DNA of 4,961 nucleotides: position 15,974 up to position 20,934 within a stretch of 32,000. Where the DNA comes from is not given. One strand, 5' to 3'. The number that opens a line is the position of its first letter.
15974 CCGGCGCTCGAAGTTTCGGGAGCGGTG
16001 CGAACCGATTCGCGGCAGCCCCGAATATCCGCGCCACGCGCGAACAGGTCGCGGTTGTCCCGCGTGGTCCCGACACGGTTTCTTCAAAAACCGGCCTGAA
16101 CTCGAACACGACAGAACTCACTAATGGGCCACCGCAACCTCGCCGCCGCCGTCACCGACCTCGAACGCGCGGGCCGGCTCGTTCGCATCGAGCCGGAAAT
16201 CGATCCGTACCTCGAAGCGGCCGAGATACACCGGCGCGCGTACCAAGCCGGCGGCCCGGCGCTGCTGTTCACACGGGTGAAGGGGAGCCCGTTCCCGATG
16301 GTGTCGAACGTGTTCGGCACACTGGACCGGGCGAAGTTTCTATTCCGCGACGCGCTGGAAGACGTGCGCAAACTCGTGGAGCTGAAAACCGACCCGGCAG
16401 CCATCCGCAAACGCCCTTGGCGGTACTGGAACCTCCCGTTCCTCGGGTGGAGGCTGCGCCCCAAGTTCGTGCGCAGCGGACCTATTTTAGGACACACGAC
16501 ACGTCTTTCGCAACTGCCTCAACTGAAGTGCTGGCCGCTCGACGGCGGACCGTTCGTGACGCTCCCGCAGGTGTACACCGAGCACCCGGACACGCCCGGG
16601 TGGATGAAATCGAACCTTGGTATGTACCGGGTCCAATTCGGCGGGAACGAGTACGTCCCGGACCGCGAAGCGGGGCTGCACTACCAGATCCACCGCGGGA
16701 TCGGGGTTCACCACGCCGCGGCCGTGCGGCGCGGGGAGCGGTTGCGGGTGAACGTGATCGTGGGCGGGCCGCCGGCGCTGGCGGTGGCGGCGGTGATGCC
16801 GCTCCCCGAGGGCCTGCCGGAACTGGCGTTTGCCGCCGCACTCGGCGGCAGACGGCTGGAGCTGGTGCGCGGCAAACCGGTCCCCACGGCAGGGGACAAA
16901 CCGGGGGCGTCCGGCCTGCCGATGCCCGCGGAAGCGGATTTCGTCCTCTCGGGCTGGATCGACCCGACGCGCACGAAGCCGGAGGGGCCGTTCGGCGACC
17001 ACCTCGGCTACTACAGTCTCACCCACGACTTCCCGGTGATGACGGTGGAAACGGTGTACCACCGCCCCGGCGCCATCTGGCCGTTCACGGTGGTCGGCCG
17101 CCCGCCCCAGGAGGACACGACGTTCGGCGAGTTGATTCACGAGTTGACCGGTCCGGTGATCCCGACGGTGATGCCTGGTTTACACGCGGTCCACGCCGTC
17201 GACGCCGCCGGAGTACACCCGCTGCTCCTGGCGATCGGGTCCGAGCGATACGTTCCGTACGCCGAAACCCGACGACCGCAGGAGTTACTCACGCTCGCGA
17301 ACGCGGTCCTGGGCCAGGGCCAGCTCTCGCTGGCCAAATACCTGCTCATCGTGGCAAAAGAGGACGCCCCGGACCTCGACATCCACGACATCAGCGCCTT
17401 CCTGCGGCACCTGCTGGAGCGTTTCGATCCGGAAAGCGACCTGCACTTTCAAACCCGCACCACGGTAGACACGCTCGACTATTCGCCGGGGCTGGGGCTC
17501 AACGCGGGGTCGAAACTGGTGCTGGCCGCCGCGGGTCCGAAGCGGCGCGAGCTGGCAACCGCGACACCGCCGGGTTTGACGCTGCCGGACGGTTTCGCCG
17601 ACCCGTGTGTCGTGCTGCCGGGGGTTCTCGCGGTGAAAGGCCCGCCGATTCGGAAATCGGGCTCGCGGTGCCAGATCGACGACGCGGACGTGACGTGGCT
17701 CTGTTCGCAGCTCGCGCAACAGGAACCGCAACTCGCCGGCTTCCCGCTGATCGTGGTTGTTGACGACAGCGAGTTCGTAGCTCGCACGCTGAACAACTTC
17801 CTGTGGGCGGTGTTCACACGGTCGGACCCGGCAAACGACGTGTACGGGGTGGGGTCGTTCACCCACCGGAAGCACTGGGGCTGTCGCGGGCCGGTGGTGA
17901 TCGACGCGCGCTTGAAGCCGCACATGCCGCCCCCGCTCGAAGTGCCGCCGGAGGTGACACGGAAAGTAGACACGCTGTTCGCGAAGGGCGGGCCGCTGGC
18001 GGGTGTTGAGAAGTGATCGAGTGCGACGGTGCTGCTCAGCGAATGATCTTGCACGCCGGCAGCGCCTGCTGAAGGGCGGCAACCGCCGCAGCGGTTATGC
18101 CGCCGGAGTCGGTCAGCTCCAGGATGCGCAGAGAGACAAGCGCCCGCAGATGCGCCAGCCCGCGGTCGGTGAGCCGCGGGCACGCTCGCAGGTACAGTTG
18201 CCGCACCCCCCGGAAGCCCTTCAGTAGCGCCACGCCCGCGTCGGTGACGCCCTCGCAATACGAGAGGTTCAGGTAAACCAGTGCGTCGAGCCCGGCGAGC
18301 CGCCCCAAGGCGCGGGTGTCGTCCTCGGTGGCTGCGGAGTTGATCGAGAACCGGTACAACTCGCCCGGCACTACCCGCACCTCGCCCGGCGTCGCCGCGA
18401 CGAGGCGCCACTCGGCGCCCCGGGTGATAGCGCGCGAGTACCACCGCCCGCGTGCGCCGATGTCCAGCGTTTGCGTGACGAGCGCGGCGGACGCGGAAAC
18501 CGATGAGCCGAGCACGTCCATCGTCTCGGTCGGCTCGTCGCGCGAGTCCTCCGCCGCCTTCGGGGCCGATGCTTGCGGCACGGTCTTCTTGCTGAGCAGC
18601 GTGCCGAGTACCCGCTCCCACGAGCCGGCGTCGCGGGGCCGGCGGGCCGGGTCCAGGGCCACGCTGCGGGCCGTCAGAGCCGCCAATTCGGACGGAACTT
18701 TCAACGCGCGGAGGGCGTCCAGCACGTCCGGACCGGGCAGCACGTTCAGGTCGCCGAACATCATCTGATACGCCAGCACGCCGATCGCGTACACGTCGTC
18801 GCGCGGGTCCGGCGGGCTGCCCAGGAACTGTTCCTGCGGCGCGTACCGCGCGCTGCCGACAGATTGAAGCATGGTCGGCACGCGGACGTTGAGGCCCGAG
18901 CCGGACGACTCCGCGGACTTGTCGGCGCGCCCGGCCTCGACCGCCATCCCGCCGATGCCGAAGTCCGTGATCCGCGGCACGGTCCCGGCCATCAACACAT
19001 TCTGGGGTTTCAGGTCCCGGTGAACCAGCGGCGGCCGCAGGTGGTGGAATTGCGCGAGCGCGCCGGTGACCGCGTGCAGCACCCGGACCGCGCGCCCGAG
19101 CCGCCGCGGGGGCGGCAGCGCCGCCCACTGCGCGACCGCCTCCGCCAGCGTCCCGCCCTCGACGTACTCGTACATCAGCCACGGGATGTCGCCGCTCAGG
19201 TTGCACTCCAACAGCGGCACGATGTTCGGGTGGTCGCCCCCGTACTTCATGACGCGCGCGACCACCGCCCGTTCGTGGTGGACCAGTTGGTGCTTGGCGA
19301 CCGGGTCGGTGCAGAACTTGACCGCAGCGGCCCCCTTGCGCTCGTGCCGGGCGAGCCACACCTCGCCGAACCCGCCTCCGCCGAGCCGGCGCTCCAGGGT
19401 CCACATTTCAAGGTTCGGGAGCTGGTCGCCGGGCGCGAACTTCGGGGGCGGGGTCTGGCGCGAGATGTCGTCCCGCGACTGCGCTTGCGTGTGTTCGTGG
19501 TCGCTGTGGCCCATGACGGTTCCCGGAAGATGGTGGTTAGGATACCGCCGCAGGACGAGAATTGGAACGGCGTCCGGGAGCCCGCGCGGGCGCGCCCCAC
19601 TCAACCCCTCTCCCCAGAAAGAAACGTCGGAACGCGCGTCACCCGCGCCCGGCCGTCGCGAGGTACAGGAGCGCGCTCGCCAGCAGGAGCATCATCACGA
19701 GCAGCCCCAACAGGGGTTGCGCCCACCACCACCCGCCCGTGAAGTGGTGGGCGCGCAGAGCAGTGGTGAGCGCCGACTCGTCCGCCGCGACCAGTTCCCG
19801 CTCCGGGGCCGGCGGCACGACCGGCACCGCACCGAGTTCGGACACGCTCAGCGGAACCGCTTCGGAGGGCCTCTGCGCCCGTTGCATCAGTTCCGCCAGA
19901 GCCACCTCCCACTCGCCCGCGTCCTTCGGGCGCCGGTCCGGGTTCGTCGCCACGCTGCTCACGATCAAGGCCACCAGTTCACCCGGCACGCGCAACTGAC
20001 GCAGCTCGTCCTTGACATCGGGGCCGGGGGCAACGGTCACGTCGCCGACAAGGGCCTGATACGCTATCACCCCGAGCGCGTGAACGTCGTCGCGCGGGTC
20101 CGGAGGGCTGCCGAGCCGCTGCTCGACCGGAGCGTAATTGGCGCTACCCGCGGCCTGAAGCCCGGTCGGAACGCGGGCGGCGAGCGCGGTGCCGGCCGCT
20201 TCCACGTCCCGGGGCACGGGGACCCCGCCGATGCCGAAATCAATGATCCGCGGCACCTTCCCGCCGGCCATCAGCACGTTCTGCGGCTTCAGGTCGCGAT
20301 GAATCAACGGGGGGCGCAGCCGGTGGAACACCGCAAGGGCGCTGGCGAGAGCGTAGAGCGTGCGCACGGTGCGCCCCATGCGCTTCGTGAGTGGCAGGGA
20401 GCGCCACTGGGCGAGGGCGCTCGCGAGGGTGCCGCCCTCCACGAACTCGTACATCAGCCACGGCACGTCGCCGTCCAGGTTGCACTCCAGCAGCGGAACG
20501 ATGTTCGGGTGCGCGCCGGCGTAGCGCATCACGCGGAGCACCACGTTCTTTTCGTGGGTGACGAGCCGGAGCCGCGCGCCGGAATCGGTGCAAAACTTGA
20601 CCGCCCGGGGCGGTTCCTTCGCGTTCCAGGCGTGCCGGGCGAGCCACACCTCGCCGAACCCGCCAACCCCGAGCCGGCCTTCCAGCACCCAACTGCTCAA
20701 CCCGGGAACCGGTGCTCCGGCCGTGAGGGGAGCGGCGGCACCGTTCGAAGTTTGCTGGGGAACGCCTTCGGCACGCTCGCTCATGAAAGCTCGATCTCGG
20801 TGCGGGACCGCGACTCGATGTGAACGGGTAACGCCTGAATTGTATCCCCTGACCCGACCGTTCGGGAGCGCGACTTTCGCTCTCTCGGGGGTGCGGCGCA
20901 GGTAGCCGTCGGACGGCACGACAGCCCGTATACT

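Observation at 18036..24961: Signalling island: three near-identical 'AVKFCTD-type' Ser/Thr kinase heads with three different C-terminal tails, around a DUF4375-like gene and a 105-aa orphan ORF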

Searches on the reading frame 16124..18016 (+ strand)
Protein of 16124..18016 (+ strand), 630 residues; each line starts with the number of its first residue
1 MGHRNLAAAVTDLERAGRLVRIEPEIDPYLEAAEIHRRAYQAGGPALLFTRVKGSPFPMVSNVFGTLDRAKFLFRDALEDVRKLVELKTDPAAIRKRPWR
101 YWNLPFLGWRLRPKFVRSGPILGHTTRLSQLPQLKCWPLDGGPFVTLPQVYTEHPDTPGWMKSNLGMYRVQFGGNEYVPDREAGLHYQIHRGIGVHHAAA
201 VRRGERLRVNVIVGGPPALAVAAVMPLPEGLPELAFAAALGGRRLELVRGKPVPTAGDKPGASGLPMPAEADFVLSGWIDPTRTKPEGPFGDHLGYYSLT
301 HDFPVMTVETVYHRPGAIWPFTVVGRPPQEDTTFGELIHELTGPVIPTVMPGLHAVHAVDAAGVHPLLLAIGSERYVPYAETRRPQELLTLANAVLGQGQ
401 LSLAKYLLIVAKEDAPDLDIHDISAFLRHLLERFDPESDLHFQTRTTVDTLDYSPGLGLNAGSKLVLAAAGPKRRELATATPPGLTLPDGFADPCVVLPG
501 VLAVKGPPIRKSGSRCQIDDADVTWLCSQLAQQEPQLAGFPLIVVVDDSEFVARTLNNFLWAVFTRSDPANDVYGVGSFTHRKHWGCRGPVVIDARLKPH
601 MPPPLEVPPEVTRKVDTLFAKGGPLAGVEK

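Call 8: search_protein_families(library=pfam, proteins=[window:16124-18016:+], max_evalue=0.001)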
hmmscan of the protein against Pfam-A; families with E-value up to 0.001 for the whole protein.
window:16124-18016:+ (630 aa): 3 families
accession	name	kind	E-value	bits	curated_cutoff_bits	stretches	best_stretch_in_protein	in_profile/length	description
PF01977.22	UbiD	-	1.1e-64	217.8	23.3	1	123-327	18-206/206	3-octaprenyl-4-hydroxybenzoate carboxy-lyase Rift-related domain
PF20696.2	UbiD_C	-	3.8e-34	117.9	24.2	1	333-469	2-127/127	3-octaprenyl-4-hydroxybenzoate carboxy-lyase C-terminal domain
PF20695.2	UbiD_N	-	2.3e-24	85.7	24.3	1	11-87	2-77/78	3-octaprenyl-4-hydroxybenzoate carboxy-lyase N-terminal domain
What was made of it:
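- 16124..18016 (+): Flank: a UbiD-family decarboxylase, convergent with kinase A (19-nt gap). It marks the other edge of the syntenic slot. Pfam UbiD, UbiD_C and UbiD_N (call 8).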

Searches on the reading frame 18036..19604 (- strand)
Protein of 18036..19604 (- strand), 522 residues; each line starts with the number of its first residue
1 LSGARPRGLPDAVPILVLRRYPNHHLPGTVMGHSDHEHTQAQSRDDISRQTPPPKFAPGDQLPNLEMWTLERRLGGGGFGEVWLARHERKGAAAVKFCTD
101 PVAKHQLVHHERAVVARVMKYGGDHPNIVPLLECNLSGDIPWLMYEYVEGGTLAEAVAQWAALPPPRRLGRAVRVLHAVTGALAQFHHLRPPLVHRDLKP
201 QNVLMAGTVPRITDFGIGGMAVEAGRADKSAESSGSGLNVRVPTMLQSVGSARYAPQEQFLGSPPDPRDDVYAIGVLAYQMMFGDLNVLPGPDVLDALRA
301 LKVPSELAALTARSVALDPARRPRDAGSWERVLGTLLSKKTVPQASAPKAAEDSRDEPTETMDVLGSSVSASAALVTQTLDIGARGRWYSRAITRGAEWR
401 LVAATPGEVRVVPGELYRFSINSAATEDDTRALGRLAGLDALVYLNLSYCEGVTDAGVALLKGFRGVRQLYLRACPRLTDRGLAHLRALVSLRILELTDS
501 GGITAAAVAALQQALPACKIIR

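Call 3: search_protein_families(library=pfam, proteins=[window:18036-19604:-], max_evalue=0.01)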
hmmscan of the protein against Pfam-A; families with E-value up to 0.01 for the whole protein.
window:18036-19604:- (522 aa): 3 families
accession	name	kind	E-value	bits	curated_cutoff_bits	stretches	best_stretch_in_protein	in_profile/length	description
PF00069.31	Pkinase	-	5e-24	85.5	31.7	1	69-286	2-195/263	Protein kinase domain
PF07714.23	PK_Tyr_Ser-Thr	-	3.8e-14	53.1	23.1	1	69-221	2-152/258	Protein tyrosine and serine/threonine kinase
PF01636.29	APH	-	0.0011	19.3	23.2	1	77-186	8-110/239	Phosphotransferase enzyme family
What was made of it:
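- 18036..19604 (-): Kinase A: soluble Hanks-type Ser/Thr kinase with a C-terminal cysteine-containing (FBXL2-type) LRR. The ORF starts at TTG 19604; the likely true start is ATG 19514 (492 aa). The kinase head is at 18597-19403. Pfam Pkinase 85.5 bits (call 3).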

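Call 45: search_protein_families(library=ncbifam, proteins=[window:18036-19604:-], max_evalue=0.01)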
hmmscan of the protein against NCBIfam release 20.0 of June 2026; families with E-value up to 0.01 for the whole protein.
window:18036-19604:- (522 aa): 10 families
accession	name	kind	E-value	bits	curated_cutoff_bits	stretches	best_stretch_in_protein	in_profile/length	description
NF033483.0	PknB_PASTA_kin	equivalog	7.5e-28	97.9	450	1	69-285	10-205/563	Stk1 family PASTA domain-containing Ser/Thr kinase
NF047741.1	antiphage_MADS6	equivalog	2.1e-25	89.3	460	2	42-188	468-609/612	methylation-associated defense system protein kinase MAD6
TIGR03903.1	TOMM_kin_cyc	equivalog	1.7e-17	62.6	705.75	1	124-285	36-186/1267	TOMM system kinase/cyclase fusion protein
NF009651.0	PRK13184.1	equivalog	4.2e-14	51.5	839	1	68-282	4-225/932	serine/threonine-protein kinase PknD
NF053615.1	SerThrKinAfsKStmc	equivalog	4.3e-13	48.8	1300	1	72-218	19-158/809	protein serine/threonine kinase AfsK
NF052427.1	StpK7MSMEG_1200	equivalog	1.8e-10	39.9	900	1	68-285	9-206/601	serine/threonine protein kinase StpK7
NF033442.0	BREX_PglW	equivalog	1e-09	36.7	990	2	44-203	492-640/1391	BREX system serine/threonine kinase PglW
NF058632.1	SerThrKinPrkT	equivalog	2e-05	23.8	280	1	66-227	21-171/322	serine/threonine protein kinase PrkT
TIGR03724.2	arch_bud32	equivalog_domain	0.00033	20.2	125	1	143-221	70-134/193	KEOPS complex kinase/ATPase Bud32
NF040671.1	PLuB_AAA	exception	0.00033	18.1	999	1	124-372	63-277/1256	PLuB system helicase-like protein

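Call 60: search_protein_families(library=padloc, proteins=[window:18036-19604:-], max_evalue=0.001)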
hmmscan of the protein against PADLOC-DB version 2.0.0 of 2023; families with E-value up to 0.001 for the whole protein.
window:18036-19604:- (522 aa): 33 families (the best 25 are shown)
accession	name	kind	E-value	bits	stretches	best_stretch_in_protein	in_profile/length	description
PDLC04042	PD-T4-6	-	4.6e-35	119.7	1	66-342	9-278/292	-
PDLC04138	mad6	-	6.3e-33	112.6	1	46-350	33-324/659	mads_6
PDLC04053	PD-T4-6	-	7e-29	99.3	1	68-353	11-288/311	-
PDLC04061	PD-T4-6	-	3.7e-28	97.3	1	68-283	18-218/510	-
PDLC04041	PD-T4-6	-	6.5e-27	92.8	1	67-286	29-232/443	-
PDLC04054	PD-T4-6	-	1.2e-26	92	1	68-360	12-296/347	-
PDLC04047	PD-T4-6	-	1.1e-24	85.1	1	71-287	15-211/327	-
PDLC04060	PD-T4-6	-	1.7e-22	78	1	69-285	11-206/486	-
PDLC04043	PD-T4-6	-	3.7e-22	77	1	68-285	17-214/452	-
PDLC04039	PD-T4-6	-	2.4e-21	74.3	1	66-341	14-280/458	-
PDLC04048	PD-T4-6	-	3.3e-21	74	1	69-286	13-210/354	-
PDLC01088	C3a189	-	7e-21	72.4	1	71-388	2-300/840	kinase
PDLC03920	MkoA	-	2.8e-20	70.3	1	77-340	18-281/1112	-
PDLC04052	PD-T4-6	-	8.4e-19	66.1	1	70-285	13-213/496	-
PDLC04057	PD-T4-6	-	7.4e-18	62.8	1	72-363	14-297/443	-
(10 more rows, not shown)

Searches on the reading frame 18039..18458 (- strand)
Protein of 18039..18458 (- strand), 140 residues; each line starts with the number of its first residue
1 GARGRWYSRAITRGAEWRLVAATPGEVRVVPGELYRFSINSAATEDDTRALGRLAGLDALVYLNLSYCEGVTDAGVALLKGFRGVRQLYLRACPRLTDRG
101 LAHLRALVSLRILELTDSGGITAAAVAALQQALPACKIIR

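Call 57: search_solved_structures(query=window:18039-18458:-, max_evalue=1)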
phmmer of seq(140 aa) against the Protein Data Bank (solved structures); distinct sequences matched with E-value up to 1: 8.
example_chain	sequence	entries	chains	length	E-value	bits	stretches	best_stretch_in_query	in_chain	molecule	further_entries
6o60_C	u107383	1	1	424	6.4e-24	88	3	56-105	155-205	F-box/LRR-repeat protein 2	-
8hcu_A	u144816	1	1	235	0.00033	24.2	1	57-110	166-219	cDNA FLJ55590, highly similar to JmjC domain-containing histone demethylation protein 1B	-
5jh5_A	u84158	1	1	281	0.00063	23.3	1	57-110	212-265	Lysine-specific demethylase 2B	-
9wsq_B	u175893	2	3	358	0.081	16.4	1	57-125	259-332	Lysine-specific demethylase 2A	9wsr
3dze_A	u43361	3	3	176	0.14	15.7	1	54-101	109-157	ATP synthase subunit s, mitochondrial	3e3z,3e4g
3e2j_A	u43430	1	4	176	0.14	15.7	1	54-101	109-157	ATP synthase subunit s, mitochondrial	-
4q62_A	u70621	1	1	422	0.21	15.1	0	52-116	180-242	Leucine-rich repeat-and coiled coil-containing protein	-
6vcd_B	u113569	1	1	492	0.28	14.7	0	60-104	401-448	F-box/LRR-repeat protein 5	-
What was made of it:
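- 18036..19604 (-): Tail matches FBXL2 (6o60_C) at E = 6.4e-24 (call 57).
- Closest known: F-box/LRR. Same: A's tail aligns to FBXL2 LRRs at E = 6.4e-24 (call 57).
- Checked: A's tail matches human FBXL2 LRRs (PDB 6o60_C, E = 6.4e-24, call 57).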

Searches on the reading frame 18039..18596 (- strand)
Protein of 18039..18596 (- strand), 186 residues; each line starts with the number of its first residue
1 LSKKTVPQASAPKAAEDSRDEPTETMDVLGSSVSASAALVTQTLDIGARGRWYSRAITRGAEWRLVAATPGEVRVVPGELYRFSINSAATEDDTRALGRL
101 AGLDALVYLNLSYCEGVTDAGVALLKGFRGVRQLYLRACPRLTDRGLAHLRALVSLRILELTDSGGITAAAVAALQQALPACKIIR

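Call 44: search_protein_families(library=pfam, proteins=[window:18039-18596:-], max_evalue=10)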
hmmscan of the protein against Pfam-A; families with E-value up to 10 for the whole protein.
seq(186 aa): 3 families
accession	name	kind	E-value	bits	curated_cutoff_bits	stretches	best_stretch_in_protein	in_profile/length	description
PF13516.12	LRR_6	-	0.0017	18.7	23.4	1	106-124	5-22/24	Leucine Rich repeat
PF23598.1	LRR_14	-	0.0062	15.8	40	1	123-164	16-57/353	Leucine-rich repeat region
PF12799.13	LRR_4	-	0.12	13.1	27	1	106-144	3-38/44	Leucine Rich repeats (2 copies)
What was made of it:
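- Checked: Pfam LRR_6 is below threshold (E = 0.0017, call 44).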

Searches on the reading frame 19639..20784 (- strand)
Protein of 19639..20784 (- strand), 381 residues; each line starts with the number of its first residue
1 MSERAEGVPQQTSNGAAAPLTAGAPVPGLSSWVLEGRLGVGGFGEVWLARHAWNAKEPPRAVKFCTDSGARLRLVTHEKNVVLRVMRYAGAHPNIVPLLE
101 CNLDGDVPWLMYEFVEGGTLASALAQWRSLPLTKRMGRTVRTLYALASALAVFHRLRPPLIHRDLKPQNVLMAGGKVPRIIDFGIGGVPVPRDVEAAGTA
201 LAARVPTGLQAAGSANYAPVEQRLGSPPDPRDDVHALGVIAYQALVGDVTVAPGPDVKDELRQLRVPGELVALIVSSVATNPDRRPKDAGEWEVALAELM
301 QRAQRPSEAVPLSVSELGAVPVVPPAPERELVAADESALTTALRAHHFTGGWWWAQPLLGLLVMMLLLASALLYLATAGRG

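Call 3: search_protein_families(library=pfam, proteins=[window:19639-20784:-], max_evalue=0.01)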
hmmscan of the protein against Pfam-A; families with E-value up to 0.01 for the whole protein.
window:19639-20784:- (381 aa): 3 families
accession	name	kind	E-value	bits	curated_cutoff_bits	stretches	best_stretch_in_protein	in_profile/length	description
PF00069.31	Pkinase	-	2e-20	73.8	31.7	1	34-252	3-198/263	Protein kinase domain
PF07714.23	PK_Tyr_Ser-Thr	-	6.5e-14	52.3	23.1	1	35-185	4-148/258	Protein tyrosine and serine/threonine kinase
PF01636.29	APH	-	5.6e-06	26.7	23.2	1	125-184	136-195/239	Phosphotransferase enzyme family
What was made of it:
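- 19639..20784 (-): Kinase B: a 381-aa Ser/Thr kinase with only a C-terminal hydrophobic tail anchor (residues 354-379). It is a Gemmata-specific paralogue. Pfam Pkinase 73.8 bits (call 3).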

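Call 45: search_protein_families(library=ncbifam, proteins=[window:19639-20784:-], max_evalue=0.01)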
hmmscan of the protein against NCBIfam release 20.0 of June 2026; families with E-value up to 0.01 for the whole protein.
window:19639-20784:- (381 aa): 10 families
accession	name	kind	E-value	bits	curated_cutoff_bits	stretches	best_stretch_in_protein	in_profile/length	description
NF033483.0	PknB_PASTA_kin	equivalog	2.2e-23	83.1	450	1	91-310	65-279/563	Stk1 family PASTA domain-containing Ser/Thr kinase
NF047741.1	antiphage_MADS6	equivalog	2.8e-23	82.3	460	2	139-311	301-472/612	methylation-associated defense system protein kinase MAD6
TIGR03903.1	TOMM_kin_cyc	equivalog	7.9e-18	63.7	705.75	1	91-259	36-196/1267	TOMM system kinase/cyclase fusion protein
NF052427.1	StpK7MSMEG_1200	equivalog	3.1e-10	39.2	900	1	34-248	11-206/601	serine/threonine protein kinase StpK7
NF009651.0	PRK13184.1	equivalog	3.5e-10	38.5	839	1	37-245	9-225/932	serine/threonine-protein kinase PknD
NF038150.1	lanthi_synth_IV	equivalog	6.3e-10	38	650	1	71-306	234-463/851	class IV lanthionine synthetase LanL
NF053615.1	SerThrKinAfsKStmc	equivalog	1.7e-09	36.9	1300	1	35-186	18-158/809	protein serine/threonine kinase AfsK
NF033442.0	BREX_PglW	equivalog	3.2e-07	28.5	990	1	31-308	205-495/1391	BREX system serine/threonine kinase PglW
NF043056.1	T4SS_LegK1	equivalog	0.00022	20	550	1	97-201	143-254/516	Dot/Icm T4SS effector kinase LegK1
TIGR03724.2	arch_bud32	equivalog_domain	0.00037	20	125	1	110-188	70-133/193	KEOPS complex kinase/ATPase Bud32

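Call 60: search_protein_families(library=padloc, proteins=[window:19639-20784:-], max_evalue=0.001)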
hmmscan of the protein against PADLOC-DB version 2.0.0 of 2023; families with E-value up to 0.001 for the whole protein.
window:19639-20784:- (381 aa): 32 families (the best 25 are shown)
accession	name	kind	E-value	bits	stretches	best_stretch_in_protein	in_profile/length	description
PDLC04042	PD-T4-6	-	6.4e-33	112.6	1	31-305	10-278/292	-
PDLC04138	mad6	-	2.9e-30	103.8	1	22-287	43-302/659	mads_6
PDLC04053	PD-T4-6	-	1.5e-25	88.3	1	32-313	11-285/311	-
PDLC04054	PD-T4-6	-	6.4e-25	86.3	1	32-327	12-302/347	-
PDLC04061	PD-T4-6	-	2.8e-23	81.2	1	26-309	12-293/510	-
PDLC04047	PD-T4-6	-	1.3e-22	78.3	1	37-251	17-212/327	-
PDLC03920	MkoA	-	2.5e-22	77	1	43-307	20-285/1112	-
PDLC04041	PD-T4-6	-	2.5e-21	74.4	1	16-251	17-234/443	-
PDLC04039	PD-T4-6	-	1.8e-20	71.4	1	33-331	17-304/458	-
PDLC04043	PD-T4-6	-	2.2e-20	71.1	1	33-250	18-216/452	-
PDLC04060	PD-T4-6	-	5.6e-20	69.7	1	37-249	15-207/486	-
PDLC01088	C3a189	-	2.3e-17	60.8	1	38-298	5-260/840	kinase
PDLC04048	PD-T4-6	-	3.5e-17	60.8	1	38-249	18-210/354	-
PDLC04052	PD-T4-6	-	1.4e-16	58.8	1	36-366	15-340/496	-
PDLC04044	PD-T4-6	-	1.7e-16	58.4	1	38-313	40-308/372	-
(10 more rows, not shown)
